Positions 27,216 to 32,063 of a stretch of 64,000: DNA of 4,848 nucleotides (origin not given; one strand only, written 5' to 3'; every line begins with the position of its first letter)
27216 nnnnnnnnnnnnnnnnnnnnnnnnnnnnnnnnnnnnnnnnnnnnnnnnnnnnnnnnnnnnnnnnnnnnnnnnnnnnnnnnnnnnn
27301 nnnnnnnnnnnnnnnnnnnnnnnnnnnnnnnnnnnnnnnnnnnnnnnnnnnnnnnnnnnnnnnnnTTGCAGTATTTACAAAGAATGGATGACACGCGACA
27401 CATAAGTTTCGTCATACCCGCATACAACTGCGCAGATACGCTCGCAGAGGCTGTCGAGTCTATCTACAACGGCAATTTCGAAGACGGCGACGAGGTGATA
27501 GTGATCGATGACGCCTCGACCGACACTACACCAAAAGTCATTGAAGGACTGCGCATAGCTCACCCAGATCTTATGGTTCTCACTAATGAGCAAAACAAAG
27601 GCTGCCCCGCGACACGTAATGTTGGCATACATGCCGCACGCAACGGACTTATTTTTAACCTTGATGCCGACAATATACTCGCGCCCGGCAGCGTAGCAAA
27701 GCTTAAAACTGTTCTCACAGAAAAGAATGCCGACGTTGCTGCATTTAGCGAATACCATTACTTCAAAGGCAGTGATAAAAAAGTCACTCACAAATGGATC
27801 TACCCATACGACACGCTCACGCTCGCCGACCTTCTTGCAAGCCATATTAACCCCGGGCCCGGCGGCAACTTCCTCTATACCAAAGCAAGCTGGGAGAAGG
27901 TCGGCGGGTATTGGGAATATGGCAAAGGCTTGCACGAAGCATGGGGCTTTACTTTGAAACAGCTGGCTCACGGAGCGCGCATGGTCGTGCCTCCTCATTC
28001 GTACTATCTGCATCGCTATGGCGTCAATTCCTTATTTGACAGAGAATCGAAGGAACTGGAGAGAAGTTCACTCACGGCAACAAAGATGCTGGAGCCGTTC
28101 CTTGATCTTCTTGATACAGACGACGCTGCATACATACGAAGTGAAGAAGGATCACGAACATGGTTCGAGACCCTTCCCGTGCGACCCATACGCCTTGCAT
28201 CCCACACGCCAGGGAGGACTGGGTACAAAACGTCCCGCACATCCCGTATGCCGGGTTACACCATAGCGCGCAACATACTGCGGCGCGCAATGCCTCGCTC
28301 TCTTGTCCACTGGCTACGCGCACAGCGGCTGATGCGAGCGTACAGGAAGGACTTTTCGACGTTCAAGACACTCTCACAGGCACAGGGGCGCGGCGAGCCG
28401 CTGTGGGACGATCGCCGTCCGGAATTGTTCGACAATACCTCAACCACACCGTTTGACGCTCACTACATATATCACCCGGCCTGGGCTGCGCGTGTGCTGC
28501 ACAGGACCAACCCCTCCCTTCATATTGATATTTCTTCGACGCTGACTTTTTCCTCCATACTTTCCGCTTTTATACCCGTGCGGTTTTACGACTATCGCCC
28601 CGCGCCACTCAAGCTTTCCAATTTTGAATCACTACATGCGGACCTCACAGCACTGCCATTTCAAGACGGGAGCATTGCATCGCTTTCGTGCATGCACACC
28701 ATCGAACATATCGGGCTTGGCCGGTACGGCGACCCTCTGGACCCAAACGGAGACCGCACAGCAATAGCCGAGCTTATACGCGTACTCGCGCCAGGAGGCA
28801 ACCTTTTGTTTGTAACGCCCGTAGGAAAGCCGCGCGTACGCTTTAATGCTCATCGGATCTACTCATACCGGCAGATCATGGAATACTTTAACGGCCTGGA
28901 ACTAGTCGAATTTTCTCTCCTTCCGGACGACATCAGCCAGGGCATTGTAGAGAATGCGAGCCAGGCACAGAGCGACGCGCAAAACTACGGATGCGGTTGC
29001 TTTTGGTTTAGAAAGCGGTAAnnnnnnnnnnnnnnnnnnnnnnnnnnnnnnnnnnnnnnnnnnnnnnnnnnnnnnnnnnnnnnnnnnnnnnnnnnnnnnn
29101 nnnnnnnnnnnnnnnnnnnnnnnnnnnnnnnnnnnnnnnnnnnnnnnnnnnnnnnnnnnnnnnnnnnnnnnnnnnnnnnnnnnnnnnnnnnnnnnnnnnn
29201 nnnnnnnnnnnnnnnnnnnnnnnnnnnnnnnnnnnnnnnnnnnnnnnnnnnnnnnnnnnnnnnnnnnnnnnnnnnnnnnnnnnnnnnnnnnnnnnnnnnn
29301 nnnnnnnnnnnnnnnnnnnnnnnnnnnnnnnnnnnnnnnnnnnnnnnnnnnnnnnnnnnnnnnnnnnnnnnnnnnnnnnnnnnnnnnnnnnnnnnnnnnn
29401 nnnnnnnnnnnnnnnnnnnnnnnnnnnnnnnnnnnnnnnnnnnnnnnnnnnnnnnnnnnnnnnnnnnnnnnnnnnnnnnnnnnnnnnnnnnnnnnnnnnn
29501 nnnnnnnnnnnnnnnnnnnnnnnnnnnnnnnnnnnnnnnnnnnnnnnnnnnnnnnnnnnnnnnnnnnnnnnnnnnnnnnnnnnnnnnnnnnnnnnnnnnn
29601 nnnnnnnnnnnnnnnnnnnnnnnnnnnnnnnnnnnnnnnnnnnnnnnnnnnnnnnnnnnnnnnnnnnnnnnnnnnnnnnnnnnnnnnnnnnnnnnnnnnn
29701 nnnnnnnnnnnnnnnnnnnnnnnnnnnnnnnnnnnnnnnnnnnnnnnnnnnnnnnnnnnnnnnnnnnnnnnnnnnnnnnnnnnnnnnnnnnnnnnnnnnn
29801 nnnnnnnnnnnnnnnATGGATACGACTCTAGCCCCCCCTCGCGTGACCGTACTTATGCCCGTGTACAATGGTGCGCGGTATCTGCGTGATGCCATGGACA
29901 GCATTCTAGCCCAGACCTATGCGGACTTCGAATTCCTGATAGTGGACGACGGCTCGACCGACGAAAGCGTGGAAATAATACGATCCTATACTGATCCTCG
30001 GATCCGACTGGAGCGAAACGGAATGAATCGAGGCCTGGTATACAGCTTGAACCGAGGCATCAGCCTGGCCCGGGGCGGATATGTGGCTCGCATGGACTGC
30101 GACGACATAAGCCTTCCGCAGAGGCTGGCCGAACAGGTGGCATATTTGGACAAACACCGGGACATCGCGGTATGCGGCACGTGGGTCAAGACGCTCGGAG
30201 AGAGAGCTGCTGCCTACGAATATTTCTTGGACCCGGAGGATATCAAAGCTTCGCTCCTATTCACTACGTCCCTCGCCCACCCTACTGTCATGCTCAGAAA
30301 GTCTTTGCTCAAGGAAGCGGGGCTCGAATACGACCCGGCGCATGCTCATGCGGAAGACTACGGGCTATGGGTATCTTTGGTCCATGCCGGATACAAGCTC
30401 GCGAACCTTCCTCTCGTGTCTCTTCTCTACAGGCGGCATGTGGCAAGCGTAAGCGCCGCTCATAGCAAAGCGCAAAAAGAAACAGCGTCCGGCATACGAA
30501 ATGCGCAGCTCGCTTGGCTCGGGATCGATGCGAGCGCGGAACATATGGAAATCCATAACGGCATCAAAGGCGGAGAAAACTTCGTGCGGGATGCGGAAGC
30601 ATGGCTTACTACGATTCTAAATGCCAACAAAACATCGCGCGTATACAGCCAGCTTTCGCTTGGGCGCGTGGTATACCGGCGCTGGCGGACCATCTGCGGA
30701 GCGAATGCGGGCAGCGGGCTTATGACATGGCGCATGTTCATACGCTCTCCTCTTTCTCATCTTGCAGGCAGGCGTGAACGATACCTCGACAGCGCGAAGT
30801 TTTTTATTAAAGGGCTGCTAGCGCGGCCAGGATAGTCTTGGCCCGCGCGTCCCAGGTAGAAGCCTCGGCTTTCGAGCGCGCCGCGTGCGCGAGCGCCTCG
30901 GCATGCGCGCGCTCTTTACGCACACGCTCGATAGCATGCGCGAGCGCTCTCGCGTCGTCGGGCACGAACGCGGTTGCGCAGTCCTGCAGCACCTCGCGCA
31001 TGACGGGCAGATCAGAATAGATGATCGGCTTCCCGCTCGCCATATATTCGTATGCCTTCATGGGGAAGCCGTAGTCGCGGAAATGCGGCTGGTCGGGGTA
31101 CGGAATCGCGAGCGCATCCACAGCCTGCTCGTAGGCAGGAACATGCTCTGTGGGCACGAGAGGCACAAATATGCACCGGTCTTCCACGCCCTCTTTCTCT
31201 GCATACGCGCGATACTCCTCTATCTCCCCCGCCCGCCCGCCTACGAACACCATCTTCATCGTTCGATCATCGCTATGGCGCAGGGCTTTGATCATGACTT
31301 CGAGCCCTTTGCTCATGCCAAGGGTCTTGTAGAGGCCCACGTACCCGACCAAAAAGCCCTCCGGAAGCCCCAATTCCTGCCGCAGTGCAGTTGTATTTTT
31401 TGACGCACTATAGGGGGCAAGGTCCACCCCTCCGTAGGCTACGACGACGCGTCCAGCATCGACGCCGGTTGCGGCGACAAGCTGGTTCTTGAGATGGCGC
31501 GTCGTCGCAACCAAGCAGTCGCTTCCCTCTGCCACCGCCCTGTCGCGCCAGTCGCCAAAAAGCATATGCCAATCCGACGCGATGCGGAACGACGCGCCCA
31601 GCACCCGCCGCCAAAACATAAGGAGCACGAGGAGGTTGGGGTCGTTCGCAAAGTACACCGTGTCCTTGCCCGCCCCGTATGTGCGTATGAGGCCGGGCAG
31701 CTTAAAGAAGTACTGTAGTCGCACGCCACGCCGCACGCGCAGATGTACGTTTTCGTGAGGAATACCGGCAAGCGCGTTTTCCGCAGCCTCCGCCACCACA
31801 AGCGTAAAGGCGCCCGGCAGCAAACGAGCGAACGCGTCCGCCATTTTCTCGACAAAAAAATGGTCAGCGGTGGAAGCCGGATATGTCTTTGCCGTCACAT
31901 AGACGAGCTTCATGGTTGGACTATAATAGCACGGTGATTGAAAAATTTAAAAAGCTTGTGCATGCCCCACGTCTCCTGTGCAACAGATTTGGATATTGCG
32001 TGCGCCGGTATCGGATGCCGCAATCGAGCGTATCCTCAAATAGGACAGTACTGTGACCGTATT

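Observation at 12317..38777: About 25-kb fucose-containing, methyl-capped, ABC-exported glycan / protein O-glycosylation locus resembling Gram-positive S-layer glycosylation (slg) clusters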

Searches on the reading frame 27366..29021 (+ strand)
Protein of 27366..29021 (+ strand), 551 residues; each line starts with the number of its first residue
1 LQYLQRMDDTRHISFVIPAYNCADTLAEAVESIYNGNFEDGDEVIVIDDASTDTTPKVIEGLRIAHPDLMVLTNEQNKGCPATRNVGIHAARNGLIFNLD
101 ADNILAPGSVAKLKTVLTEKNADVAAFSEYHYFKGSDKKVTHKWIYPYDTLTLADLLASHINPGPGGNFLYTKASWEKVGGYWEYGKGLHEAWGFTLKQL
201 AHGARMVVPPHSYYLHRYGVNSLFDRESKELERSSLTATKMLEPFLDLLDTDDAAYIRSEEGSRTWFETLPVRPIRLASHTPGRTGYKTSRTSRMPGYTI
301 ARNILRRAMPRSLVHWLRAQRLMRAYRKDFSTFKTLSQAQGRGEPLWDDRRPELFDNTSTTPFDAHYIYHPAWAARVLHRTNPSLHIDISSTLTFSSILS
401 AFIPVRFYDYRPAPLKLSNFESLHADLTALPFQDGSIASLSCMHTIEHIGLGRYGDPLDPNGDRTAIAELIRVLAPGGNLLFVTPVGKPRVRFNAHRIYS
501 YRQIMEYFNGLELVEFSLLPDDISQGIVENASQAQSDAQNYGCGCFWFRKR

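Call 4: search_protein_families(library=pfam, proteins=[window:27366-29021:+], max_evalue=0.01)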
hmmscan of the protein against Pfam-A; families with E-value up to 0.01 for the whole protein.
window:27366-29021:+ (551 aa): 5 families
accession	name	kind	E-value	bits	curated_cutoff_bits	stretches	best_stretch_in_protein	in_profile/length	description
PF00535.33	Glycos_transf_2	-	2.8e-28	99.4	23.3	1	14-178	1-166/168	Glycosyl transferase family 2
PF03269.20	DUF268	-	4.5e-14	53.1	25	1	442-515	68-141/176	Caenorhabditis protein of unknown function, DUF268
PF10111.15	Glyco_tranf_2_2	-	3.9e-09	36.8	27.3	1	14-206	1-206/276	Glycosyltransferase like family 2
PF13641.12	Glyco_tranf_2_3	-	1.1e-08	35.9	27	1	13-127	3-119/230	Glycosyltransferase like family 2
PF08241.18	Methyltransf_11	-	4.7e-05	24.4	21.2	1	420-482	44-95/95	Methyltransferase domain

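Call 27: search_protein_families(library=ncbifam, proteins=[window:27366-29021:+], max_evalue=0.01)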
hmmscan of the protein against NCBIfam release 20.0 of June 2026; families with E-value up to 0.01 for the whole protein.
window:27366-29021:+ (551 aa): 21 families
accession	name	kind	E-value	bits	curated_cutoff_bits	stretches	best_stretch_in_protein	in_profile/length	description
NF007482.0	PRK10073.1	equivalog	1.2e-17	64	423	1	7-158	2-148/334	glycosyltransferase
NF047683.1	TeichurnBiosyTuaG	equivalog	2.8e-17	63.2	400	1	10-160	5-152/252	teichuronic acid biosynthesis protein TuaG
TIGR03937.1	PgaC_IcaA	equivalog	1.4e-16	60.5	422.3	1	6-119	40-152/407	poly-beta-1,6-N-acetyl-D-glucosamine synthase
NF053739.1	GlytfEpsEBac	equivalog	7.4e-13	48.1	450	1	13-112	3-102/265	glycosyltransferase EpsE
NF041875.1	EPS_EpsD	equivalog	1e-12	48.1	370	1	13-124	1-111/325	exopolysaccharide biosynthesis glycosyltransferase EpsD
NF050050.1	ProtGlycPglI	equivalog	1.1e-11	44.7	500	1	12-115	3-106/306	GalNAc(5)-diNAcBac-PP-undecaprenol beta-1,3-glucosyltransferase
TIGR03111.1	glyc2_xrt_Gpos1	hypoth_equivalog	1.5e-11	43.8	363.95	1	8-127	46-165/439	TIGR03111 family XrtG-associated glycosyltransferase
TIGR03965.1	mycofact_glyco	equivalog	2.1e-11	43.4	280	1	7-119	70-181/467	mycofactocin biosynthesis glycosyltransferase MftF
NF038302.1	EPS_HpsE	equivalog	2.7e-10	39.7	300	1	13-128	3-121/307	hormogonium polysaccharide biosynthesis glycosyltransferase HpsE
TIGR04283.1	glyco_like_mftF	equivalog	4.9e-10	39.4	182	1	13-128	1-108/221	TIGR04283 family arsenosugar biosynthesis glycosyltransferase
NF010496.0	PRK13915.1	equivalog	1.2e-08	34.4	262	1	4-113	24-138/307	glucosyl-3-phosphoglycerate synthase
NF041394.1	GtaseAglG_Halo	equivalog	2.1e-07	30.5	440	1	13-122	3-112/304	glucosyl-dolichyl phosphate glucuronosyltransferase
TIGR04242.1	nodulat_NodC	equivalog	2.3e-07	30.1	550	1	7-121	44-160/395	chitooligosaccharide synthase NodC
TIGR03469.1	HpnB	hypoth_equivalog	1.4e-06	27.6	379.25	1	12-123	45-166/386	hopene-associated glycosyltransferase HpnB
NF045692.1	OglycostaseCruG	equivalog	1.2e-05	24.5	600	1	9-133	39-168/386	2'-O-glycosyltransferase CruG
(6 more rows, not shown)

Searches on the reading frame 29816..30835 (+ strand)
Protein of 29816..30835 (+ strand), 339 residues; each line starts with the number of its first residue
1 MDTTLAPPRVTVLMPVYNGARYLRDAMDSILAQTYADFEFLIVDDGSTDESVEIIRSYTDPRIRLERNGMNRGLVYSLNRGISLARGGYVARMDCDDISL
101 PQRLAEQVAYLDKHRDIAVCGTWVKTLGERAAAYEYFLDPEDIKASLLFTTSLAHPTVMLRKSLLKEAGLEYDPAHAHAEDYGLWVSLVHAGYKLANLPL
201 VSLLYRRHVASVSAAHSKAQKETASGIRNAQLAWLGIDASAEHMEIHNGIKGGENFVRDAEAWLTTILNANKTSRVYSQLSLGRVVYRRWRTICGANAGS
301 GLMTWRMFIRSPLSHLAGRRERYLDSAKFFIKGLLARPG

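Call 4: search_protein_families(library=pfam, proteins=[window:29816-30835:+], max_evalue=0.01)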
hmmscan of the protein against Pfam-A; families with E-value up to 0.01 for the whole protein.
window:29816-30835:+ (339 aa): 3 families
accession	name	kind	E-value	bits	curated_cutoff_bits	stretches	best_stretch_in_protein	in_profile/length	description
PF00535.33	Glycos_transf_2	-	1.9e-34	119.4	23.3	1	11-133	1-125/168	Glycosyl transferase family 2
PF13641.12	Glyco_tranf_2_3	-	1.1e-12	49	27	1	8-199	1-205/230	Glycosyltransferase like family 2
PF10111.15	Glyco_tranf_2_2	-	2.2e-09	37.7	27.3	1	11-213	1-223/276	Glycosyltransferase like family 2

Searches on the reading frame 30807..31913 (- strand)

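Call 4: search_protein_families(library=pfam, proteins=[window:30807-31913:-], max_evalue=0.01)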
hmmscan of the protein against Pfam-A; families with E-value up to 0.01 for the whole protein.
window:30807-31913:- (368 aa): 5 families
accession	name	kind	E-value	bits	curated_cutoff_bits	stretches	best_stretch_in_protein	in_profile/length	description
PF13692.12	Glyco_trans_1_4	-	1.1e-18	68.2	27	1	188-331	3-139/142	Glycosyl transferases group 1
PF00534.26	Glycos_transf_1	-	1.8e-18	67.1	26.4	1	195-347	21-171/172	Glycosyl transferases group 1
PF13524.12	Glyco_trans_1_2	-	6.4e-08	33.1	25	1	254-363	37-144/144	Glycosyl transferase-like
PF13439.12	Glyco_transf_4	-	1.6e-05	25.5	28.5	1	50-166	42-169/170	Glycosyltransferase Family 4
PF13579.12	Glyco_trans_4_4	-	0.0028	18.5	29.7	1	106-159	103-155/158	Glycosyl transferase 4-like domain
